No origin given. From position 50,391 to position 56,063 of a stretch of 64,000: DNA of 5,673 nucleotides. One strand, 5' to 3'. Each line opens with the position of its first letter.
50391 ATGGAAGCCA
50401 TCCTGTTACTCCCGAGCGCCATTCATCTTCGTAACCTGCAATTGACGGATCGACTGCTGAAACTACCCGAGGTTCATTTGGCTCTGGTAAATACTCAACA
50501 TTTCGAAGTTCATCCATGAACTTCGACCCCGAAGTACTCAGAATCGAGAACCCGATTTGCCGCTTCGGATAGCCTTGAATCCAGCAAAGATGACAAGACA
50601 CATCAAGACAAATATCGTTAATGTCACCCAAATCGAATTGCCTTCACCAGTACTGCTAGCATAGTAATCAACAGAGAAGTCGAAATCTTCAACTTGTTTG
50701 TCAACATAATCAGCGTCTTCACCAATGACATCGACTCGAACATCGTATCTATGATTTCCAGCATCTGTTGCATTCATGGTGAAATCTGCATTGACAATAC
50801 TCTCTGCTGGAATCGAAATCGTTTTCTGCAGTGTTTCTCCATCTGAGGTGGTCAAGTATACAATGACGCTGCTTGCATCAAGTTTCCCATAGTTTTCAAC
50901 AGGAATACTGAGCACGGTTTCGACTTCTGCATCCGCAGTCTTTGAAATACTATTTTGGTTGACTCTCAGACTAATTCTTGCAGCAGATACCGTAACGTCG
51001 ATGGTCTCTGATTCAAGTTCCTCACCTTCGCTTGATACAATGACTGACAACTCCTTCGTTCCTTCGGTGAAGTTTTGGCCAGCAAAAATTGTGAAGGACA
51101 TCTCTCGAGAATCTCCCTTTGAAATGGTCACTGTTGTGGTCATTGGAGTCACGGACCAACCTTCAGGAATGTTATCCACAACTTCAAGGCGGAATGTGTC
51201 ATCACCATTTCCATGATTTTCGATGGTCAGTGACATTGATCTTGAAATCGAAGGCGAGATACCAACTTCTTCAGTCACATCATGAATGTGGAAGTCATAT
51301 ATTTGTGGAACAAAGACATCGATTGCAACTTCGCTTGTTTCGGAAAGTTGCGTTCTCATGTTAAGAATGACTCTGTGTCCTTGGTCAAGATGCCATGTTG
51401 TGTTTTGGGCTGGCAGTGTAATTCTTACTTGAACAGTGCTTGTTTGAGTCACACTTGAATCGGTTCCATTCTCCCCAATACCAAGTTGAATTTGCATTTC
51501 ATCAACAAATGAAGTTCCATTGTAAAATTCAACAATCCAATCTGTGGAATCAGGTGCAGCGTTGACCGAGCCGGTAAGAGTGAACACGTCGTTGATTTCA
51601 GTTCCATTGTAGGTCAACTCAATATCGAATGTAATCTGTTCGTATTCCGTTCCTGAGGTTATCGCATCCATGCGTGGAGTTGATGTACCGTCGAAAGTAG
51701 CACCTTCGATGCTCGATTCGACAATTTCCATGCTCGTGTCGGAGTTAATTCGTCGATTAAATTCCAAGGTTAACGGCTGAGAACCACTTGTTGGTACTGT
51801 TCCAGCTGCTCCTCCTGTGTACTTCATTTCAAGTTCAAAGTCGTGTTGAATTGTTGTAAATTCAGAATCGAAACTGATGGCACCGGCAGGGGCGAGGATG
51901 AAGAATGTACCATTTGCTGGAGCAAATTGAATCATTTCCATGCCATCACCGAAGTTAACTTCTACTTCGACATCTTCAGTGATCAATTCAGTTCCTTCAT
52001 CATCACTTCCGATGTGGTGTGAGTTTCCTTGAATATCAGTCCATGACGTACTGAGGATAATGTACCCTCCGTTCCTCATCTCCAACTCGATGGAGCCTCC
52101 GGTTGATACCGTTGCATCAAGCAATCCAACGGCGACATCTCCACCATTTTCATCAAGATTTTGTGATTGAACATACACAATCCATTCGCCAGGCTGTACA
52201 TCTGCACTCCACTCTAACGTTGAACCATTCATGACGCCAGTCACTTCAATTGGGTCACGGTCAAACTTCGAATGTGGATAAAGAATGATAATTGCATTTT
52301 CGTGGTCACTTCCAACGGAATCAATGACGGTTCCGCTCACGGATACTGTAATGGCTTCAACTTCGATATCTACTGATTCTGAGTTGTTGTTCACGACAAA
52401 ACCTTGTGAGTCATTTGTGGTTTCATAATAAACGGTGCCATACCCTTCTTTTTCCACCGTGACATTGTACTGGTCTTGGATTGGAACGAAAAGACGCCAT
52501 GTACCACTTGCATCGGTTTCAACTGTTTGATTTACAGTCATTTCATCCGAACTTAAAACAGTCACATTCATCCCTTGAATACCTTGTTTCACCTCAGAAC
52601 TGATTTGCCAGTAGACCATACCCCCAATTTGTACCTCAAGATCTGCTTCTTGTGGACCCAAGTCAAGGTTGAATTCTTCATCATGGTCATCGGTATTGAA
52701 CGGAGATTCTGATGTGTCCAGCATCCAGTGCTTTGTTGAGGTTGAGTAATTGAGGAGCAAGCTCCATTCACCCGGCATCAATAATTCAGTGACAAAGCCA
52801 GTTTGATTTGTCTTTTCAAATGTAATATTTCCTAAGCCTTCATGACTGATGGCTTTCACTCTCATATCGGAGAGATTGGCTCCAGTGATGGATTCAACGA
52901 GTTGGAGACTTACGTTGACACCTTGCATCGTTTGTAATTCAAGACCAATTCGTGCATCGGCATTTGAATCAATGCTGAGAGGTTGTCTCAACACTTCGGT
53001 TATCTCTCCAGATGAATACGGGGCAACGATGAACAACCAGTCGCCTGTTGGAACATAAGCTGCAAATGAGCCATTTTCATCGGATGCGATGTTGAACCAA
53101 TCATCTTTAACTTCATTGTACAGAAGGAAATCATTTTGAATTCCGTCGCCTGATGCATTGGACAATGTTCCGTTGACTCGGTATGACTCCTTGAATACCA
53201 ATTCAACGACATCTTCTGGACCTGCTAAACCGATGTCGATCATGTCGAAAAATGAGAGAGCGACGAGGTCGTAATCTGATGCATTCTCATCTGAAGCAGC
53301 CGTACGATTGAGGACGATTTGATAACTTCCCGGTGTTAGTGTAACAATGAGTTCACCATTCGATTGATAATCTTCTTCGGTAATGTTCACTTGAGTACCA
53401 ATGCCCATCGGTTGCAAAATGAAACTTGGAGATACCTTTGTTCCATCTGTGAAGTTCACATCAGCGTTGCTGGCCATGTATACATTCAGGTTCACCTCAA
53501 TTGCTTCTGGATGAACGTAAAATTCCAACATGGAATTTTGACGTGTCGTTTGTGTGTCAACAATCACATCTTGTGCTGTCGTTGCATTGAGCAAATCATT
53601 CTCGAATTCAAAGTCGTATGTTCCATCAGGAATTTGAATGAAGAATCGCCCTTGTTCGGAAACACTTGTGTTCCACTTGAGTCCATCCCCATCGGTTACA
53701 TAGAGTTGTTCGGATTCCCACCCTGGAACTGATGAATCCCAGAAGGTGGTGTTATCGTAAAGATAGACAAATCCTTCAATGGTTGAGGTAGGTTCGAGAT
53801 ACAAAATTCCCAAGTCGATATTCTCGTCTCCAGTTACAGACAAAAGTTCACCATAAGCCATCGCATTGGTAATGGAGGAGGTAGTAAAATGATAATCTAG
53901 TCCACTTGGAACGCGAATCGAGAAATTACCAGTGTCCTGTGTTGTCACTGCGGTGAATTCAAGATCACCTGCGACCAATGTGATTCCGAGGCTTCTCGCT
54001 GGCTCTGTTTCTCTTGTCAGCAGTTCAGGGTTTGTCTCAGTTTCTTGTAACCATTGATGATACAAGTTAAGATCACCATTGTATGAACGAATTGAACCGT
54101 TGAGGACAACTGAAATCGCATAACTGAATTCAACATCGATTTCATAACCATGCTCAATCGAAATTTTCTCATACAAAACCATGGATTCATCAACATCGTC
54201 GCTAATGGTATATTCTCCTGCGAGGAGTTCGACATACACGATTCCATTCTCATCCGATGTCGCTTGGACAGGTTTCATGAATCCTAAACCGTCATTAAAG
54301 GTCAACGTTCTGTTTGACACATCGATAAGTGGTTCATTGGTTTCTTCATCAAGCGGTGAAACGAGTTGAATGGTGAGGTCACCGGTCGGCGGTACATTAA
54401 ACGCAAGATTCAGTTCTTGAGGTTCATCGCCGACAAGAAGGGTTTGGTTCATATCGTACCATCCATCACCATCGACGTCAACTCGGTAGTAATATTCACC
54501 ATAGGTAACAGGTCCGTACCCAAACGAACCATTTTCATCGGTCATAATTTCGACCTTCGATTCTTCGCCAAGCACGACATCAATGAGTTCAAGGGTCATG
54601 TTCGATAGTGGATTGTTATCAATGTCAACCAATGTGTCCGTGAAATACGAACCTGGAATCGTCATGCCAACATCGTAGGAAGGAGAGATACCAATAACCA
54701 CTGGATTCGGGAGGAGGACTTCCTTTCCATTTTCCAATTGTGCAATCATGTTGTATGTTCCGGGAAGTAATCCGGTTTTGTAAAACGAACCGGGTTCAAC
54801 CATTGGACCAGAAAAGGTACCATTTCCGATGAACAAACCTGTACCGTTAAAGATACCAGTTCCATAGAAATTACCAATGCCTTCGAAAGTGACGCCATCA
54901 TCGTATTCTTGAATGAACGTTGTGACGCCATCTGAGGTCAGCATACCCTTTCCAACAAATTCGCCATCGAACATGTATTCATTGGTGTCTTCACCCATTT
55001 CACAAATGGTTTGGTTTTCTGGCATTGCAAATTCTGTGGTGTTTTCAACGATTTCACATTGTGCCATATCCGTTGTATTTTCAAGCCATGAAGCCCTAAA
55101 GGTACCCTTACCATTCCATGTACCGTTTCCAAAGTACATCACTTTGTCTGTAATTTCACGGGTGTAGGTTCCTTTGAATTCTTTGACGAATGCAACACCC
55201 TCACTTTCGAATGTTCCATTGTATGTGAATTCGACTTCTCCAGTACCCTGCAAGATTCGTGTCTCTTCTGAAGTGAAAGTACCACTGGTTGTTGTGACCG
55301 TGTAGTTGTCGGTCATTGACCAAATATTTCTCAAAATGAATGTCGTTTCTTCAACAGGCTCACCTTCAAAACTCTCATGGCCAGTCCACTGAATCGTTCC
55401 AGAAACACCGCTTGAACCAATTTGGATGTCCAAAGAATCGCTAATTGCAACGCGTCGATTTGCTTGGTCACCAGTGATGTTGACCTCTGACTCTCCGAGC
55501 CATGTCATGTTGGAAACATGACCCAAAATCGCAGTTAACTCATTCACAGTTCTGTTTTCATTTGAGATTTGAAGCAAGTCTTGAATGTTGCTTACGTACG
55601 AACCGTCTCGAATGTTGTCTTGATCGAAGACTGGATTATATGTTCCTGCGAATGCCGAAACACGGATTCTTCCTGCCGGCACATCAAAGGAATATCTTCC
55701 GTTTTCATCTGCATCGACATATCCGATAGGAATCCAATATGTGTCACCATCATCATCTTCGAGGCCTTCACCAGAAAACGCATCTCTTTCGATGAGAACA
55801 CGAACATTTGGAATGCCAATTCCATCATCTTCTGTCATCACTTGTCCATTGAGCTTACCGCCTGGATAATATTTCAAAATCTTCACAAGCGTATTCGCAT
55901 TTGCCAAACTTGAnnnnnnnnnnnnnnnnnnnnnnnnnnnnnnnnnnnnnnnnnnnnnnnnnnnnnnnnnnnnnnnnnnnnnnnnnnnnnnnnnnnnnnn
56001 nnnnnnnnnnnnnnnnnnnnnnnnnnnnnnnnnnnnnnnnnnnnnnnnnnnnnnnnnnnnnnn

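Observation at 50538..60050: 3,170-aa oligosaccharyltransferase: AglB/STT3 core fused to a ~1,750-aa beta-sandwich array with a second, C-terminal membrane anchor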

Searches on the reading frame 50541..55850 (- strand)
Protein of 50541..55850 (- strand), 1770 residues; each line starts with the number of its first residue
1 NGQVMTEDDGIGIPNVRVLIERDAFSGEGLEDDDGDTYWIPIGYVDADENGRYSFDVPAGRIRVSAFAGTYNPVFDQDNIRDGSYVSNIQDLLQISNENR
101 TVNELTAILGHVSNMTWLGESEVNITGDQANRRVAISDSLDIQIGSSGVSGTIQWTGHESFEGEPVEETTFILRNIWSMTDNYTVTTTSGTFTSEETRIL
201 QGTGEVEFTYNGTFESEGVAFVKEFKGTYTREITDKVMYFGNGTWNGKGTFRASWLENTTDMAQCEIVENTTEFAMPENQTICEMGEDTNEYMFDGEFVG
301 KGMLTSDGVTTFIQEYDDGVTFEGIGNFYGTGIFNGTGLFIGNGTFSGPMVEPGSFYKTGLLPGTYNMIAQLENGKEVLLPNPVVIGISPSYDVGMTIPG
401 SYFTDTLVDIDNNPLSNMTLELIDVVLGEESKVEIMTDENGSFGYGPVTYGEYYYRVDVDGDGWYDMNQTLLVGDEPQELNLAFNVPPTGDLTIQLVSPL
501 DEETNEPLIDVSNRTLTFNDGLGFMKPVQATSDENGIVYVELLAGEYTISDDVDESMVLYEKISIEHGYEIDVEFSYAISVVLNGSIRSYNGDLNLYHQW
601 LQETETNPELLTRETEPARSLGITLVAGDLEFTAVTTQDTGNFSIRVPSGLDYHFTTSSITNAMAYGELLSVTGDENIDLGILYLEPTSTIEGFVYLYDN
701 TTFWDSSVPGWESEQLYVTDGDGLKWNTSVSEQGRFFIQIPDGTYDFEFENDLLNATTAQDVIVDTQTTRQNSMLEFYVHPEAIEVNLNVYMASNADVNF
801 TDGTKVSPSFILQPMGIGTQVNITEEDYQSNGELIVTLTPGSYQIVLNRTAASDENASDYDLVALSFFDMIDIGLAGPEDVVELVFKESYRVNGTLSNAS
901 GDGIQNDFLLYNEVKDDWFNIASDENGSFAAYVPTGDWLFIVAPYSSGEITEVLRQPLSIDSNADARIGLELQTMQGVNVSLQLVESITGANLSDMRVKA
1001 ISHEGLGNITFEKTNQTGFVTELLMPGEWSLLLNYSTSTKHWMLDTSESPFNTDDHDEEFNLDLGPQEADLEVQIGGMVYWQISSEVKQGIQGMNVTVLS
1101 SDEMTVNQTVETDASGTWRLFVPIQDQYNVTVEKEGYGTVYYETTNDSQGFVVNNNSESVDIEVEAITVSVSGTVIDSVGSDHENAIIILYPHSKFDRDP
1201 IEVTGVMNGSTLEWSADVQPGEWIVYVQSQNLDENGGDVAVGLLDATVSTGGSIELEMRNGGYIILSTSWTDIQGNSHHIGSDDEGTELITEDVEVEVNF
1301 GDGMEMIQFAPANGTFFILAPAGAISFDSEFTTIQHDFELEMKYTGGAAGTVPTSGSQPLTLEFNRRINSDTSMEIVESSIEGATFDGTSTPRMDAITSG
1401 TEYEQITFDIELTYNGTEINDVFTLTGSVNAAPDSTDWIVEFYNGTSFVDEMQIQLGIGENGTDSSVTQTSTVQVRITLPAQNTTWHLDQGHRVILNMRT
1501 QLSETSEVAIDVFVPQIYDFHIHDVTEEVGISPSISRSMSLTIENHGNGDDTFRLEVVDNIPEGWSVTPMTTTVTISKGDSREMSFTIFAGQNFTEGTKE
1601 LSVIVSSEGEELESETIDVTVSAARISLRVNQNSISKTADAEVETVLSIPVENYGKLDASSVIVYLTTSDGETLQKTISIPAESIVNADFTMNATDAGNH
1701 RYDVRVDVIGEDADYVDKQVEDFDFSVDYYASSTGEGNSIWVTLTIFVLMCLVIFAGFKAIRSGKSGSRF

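Call 66: search_solved_structures(query=window:50541-55850:-, max_evalue=1)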
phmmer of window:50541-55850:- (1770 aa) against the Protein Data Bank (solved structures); distinct sequences matched with E-value up to 1: 1.
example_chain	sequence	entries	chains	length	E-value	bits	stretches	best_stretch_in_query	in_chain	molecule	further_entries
1obb_A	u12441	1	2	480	0.089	13.1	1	1626-1734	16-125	ALPHA-GLUCOSIDASE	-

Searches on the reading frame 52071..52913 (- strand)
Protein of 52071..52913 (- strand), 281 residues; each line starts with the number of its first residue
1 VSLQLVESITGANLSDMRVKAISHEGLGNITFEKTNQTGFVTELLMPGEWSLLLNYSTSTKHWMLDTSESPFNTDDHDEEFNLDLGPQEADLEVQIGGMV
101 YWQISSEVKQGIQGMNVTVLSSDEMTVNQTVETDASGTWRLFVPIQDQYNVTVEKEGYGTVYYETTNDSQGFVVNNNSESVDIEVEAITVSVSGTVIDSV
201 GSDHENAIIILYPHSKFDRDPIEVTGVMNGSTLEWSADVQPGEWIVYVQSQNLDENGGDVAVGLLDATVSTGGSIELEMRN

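Call 25: search_protein_families(library=pfam, proteins=[window:52071-52913:-], max_evalue=1)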
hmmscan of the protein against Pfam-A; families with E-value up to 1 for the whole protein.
window:52071-52913:- (281 aa): 9 families
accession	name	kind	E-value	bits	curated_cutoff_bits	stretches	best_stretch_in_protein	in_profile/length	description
PF13620.12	CarboxypepD_reg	-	5e-10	40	32.3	1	107-165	9-68/82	Carboxypeptidase regulatory-like domain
PF22902.2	NOMO1-like_9th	-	8e-07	29.2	27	1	105-159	6-61/75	BOS complex subunit NOMO1-like, beta sandwich domain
PF24025.1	Ig_DR_A0283-like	-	0.011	16.5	27.1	0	7-42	14-49/102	DR_A0283-like, Ig-like domain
PF21869.3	Dit-like_CBM2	-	0.058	13.1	27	1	128-238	73-177/228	Distal tail component, second carbohydrate binding domain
PF18113.7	Rbx_binding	-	0.065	13.5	22.1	0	148-177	30-59/71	Rubredoxin binding C-terminal domain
PF04096.20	Nucleoporin2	-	0.1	13.2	28.4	0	150-202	26-79/148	Nup98-96 autopeptidase S59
PF23560.1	GBD_Hemicentin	-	0.11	12.9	27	1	177-252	18-89/100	Hemicentin galactose-binding domain-like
PF13715.12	CarbopepD_reg_2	-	0.12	12.9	32.2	1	106-187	8-85/88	CarboxypepD_reg-like domain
PF16369.11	GH43_C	-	0.22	12.5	23.4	0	114-169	30-80/100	C-terminal lipocalin-like domain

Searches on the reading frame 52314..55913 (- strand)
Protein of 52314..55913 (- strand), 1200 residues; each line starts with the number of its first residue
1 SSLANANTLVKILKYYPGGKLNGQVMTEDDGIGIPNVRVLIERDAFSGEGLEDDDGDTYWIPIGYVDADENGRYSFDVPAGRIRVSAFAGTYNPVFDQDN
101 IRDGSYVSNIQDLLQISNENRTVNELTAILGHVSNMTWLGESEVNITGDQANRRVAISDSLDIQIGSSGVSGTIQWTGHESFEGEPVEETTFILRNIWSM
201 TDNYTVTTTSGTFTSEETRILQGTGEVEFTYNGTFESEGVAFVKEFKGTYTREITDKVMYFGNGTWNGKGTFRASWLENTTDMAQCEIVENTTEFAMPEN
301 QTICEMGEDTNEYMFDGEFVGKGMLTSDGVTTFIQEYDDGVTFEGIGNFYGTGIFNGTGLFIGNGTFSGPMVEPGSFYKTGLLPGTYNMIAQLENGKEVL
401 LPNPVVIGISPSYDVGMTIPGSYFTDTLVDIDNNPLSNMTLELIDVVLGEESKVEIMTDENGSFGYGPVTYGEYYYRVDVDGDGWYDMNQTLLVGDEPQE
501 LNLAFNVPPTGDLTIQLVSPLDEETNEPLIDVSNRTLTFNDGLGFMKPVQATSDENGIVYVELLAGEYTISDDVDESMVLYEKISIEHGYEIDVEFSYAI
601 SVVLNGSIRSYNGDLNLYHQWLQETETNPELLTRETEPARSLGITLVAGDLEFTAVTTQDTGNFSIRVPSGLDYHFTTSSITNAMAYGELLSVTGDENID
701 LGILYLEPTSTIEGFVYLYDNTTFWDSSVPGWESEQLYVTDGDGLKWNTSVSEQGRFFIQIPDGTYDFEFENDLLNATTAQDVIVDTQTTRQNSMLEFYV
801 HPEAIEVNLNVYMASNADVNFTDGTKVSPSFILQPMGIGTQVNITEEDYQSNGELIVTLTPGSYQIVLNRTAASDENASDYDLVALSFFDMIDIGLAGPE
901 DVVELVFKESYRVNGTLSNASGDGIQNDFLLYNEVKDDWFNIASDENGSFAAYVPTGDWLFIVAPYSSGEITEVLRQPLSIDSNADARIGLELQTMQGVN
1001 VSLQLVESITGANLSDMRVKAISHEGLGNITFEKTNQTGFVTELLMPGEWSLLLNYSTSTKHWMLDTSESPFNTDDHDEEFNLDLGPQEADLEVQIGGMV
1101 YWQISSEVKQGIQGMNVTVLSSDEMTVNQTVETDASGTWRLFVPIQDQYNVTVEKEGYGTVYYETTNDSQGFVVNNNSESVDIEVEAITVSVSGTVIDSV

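Call 69: search_solved_structures(query=A2, max_evalue=0.01, show_alignments=0)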
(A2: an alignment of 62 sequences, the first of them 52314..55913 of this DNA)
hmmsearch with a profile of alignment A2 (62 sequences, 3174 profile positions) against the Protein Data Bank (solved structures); distinct sequences matched with E-value up to 0.01: 5.
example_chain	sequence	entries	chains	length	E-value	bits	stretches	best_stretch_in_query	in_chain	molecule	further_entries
3waj_A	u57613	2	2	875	6.7e-12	46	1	359-523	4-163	Transmembrane oligosaccharyl transferase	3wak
5gmy_A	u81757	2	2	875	6.7e-12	46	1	359-523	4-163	Transmembrane oligosaccharyl transferase, putative | Dolichyl-phosphooligosaccharide-protein glycotransferase 3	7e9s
3vu0_A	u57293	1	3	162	5.6e-06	26.3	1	926-991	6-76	Putative uncharacterized protein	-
3vgp_A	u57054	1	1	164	5.7e-06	26.3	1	925-992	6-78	Transmembrane oligosaccharyl transferase, putative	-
6c26_A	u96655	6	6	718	0.00039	20.2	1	407-545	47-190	Dolichyl-diphosphooligosaccharide--protein glycosyltransferase subunit STT3 | Dolichyl-diphosphooligosaccharide--protein glycotransferase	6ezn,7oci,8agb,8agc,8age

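Call 70: predict_structure(alignment_id=A2)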
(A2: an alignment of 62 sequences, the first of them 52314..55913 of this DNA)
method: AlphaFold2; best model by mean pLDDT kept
length: 1200 residues; sequences in the alignment: 62
mean_pLDDT: 87.0   pTM: 0.48
mean pLDDT of the five models: 87.0, 86.5, 84.7, 82.3, 81.2
residues with pLDDT >= 90: 572; 70-90: 576; 50-70: 36; < 50: 16
segments of 3 or more residues with pLDDT < 50: 1-5, 1195-1200
pLDDT, mean of each block of 10 residues (from residue 1): 48 71 87 88 85 78 92 92 90 90 85 80 89 89 90 86 86 92 91 82 83 77 83 88 92 90 92 86 81 80 84 90 92 91 91 89 83 84 87 89 86 86 93 87 91 91 93 91 76 91 87 89 86 91 80 91 87 83 83 88 92 86 87 89 90 90 91 91 89 83 91 90 86 87 91 91 92 88 80 76 91 81 88 86 91 91 89 88 85 84 90 94 91 90 94 94 87 92 90 93 93 93 90 93 94 92 94 91 94 92 73 91 85 92 90 87 62 85 80 46
secondary structure, 60 per line:
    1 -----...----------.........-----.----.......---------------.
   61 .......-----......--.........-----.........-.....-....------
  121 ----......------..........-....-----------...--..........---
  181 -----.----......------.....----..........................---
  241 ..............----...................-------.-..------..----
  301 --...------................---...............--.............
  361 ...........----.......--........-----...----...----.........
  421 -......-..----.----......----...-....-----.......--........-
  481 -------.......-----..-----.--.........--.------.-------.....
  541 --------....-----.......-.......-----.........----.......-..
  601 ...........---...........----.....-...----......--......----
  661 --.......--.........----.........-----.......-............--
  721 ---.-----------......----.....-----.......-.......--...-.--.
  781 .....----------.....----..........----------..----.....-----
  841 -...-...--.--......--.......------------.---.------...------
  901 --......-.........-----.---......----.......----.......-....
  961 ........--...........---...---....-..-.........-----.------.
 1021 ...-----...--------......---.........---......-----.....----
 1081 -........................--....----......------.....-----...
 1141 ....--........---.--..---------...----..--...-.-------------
elements in order (helices of 4 or more, strands of 3 or more residues): E19-27 E38-44 E60-67 E73-78 E81-89 H95-103 H105-109 H111-114 H125-130 E137-146 H148-151 E163-165 E168-177 E191-196 E203-207 E212-237 E241-254 E259-277 E303-305 E312-327 E331-345 E348-368 E376-382 E385-392 E398-400 E405-407 E412-420 E422-427 E440-445 E454-457 E463-469 E472-479 E488-494 E510-518 E536-540 E549-552 E558-564 E566-572 E578-586 E591-597 E599-611 H615-625 H630-634 E636-638 E643-648 E651-656 E663-669 E672-680 E685-693 E699-705 E707-718 E736-741 E746-750 E756-762 E764-770 E780-785 E796-800 E805-814 E831-835 E842-844 E854-859 E862-868 E892-894 E903-908 E910-918 E928-933 E938-944 E949-955 E957-968 E971-981 E991-994 E999-1007 E1020-1023 E1029-1031 E1040-1045 E1049-1057 E1061-1066 E1082-1105 E1108-1111 E1116-1121 E1128-1132 E1138-1144 E1147-1154 E1172-1174 E1183-1185

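Call 75: fold_search(model_id=the predicted structure, library=pdb)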
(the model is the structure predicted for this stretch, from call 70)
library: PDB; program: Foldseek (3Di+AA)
matches with E <= 10: 1153; with E <= 0.001: 124
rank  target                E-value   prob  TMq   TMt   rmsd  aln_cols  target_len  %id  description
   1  6fwv_A                2.1e-12  1.00  0.08  0.16  28.9       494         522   13  The Bacillus anthracis TIE protein (released 2018-08-08)
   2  6fwv_B                6.4e-12  1.00  0.08  0.16  28.6       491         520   14  The Bacillus anthracis TIE protein (released 2018-08-08)
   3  5xya                  2.6e-09  1.00  0.10  0.09  34.2      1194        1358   10  Crystal structure of a serine protease from Streptococcus species (released 2018-08-08)
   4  6vjb                  6.0e-09  1.00  0.11  0.10  35.0      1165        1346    9  Crystal structure of a catalytically inactive CXC Chemokine-degrading protease SpyCEP from Streptococcus pyogenes (released 2020-04-15)
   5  10ps                  1.8e-08  1.00  0.09  0.17  33.1       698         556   10  Crystal structure of SdrD A2-A3-B1-B2 domains from Staphylococcus aureus JH1 (released 2026-02-11)
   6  4oq1                  3.4e-08  1.00  0.11  0.29  15.8       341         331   12  Structure of the Streptococcal ancillary pilin (released 2014-04-23)
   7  7q1y_A                6.9e-08  0.87  0.07  0.06  46.1      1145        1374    8  X-ray structure of human A2ML1 (released 2022-04-20)
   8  7q62_A                8.2e-08  0.82  0.06  0.06  43.2      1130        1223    8  Structure of TEV cleaved A2ML1 dimer (A2ML1-TT dimer) (released 2022-04-20)
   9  7edd                  1.2e-07  0.99  0.10  0.09  34.0      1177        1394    9  Crystal structure of a serine protease from Streptococcus pyogenes (released 2021-05-12)
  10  3rkp_B                1.4e-07  1.00  0.07  0.20  24.4       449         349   12  Crystal structure of BcpA*(D312A), the major pilin subunit of Bacillus cereus (released 2012-05-30)
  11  3rkp_A                2.2e-07  1.00  0.07  0.19  24.6       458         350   11  Crystal structure of BcpA*(D312A), the major pilin subunit of Bacillus cereus (released 2012-05-30)
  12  3kpt_B                3.1e-07  1.00  0.07  0.19  24.3       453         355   10  Crystal structure of BcpA, the major pilin subunit of Bacillus cereus (released 2009-11-24)
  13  3kpt_A                3.6e-07  1.00  0.08  0.21  24.6       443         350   11  Crystal structure of BcpA, the major pilin subunit of Bacillus cereus (released 2009-11-24)
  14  6m3y                  4.3e-07  1.00  0.07  0.10  26.9       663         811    9  Crystal structure of pilus adhesin, SpaC from Lactobacillus rhamnosus GG - open conformation (released 2020-07-29)
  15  7q61_A                4.3e-07  0.72  0.06  0.06  44.4      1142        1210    8  Structure of TEV conjugated A2ML1 (A2ML1-TC) (released 2022-04-20)
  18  5xyr                  5.3e-07  0.99  0.10  0.09  33.1      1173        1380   10  Crystal structure of a serine protease from Streptococcus species (released 2018-08-08)
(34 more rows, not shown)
